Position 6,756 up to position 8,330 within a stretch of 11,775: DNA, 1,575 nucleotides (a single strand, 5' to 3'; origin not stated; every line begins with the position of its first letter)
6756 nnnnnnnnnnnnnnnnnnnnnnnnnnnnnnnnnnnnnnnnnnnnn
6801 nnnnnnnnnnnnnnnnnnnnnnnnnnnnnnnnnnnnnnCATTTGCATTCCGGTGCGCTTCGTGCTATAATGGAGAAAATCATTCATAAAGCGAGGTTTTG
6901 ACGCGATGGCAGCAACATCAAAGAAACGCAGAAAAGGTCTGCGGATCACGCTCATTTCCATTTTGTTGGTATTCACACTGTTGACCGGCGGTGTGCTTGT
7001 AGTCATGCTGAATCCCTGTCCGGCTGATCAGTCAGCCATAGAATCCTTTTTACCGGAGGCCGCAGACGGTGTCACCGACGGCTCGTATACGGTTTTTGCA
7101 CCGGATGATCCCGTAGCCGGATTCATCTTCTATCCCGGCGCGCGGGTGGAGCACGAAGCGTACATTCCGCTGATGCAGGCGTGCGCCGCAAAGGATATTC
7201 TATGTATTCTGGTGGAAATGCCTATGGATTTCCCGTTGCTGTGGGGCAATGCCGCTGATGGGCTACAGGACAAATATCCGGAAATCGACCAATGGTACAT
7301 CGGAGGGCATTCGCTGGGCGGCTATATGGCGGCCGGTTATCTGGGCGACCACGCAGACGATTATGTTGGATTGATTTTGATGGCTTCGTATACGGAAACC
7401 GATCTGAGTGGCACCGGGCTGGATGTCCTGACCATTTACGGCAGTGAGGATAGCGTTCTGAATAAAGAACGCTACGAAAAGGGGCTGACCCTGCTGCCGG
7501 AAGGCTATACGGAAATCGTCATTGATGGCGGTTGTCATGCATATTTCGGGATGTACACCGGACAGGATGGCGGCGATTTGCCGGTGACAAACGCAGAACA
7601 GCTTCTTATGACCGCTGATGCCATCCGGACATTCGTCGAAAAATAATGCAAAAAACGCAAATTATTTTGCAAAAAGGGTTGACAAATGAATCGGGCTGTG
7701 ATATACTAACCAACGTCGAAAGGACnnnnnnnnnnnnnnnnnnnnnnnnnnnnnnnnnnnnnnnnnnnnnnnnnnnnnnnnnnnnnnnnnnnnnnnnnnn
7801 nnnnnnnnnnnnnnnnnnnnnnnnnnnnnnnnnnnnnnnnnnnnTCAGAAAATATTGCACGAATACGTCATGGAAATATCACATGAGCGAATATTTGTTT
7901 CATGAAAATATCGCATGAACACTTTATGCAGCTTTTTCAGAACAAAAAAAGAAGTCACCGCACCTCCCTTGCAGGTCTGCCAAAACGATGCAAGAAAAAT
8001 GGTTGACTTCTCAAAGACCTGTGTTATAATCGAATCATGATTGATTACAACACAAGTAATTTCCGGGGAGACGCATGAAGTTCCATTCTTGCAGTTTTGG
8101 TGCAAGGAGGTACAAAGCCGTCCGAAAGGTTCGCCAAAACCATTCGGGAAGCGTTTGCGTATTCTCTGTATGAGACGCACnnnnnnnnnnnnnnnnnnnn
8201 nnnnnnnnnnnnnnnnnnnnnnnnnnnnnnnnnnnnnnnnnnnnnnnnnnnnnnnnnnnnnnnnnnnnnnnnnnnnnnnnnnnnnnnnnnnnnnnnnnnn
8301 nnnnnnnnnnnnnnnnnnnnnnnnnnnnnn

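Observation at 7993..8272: Near-consensus extended -10 promoter driving an ORF-less, terminator-bounded transcript that converges on the integrase gene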

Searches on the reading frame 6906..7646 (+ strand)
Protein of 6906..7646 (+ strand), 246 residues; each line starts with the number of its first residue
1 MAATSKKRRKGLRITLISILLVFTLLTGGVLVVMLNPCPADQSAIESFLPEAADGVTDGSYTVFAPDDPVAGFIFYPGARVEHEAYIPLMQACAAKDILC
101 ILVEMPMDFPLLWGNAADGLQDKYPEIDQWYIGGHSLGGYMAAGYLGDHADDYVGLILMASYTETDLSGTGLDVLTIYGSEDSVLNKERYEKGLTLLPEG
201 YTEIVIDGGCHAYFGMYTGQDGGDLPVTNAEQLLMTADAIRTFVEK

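Call 11: search_protein_families(library=pfam, proteins=[window:6906-7646:+])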
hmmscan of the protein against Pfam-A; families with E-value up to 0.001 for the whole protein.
window:6906-7646:+ (246 aa): 2 families
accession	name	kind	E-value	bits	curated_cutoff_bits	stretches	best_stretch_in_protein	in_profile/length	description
PF12695.13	Abhydrolase_5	-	2.4e-38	132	27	1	73-224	2-153/164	Alpha/beta hydrolase family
PF12146.15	Hydrolase_4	-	2.4e-05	24.2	27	1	121-165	70-113/239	Serine aminopeptidase, S33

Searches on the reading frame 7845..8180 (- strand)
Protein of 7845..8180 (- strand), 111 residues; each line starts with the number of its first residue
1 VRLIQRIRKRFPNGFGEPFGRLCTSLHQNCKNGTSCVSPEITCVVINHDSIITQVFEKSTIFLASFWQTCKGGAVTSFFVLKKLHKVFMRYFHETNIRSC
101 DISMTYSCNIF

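Call 12: search_protein_families(library=pfam, proteins=[window:7845-8180:-], max_evalue=0.01)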
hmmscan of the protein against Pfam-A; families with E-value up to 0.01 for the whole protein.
window:7845-8180:- (111 aa): 0 families
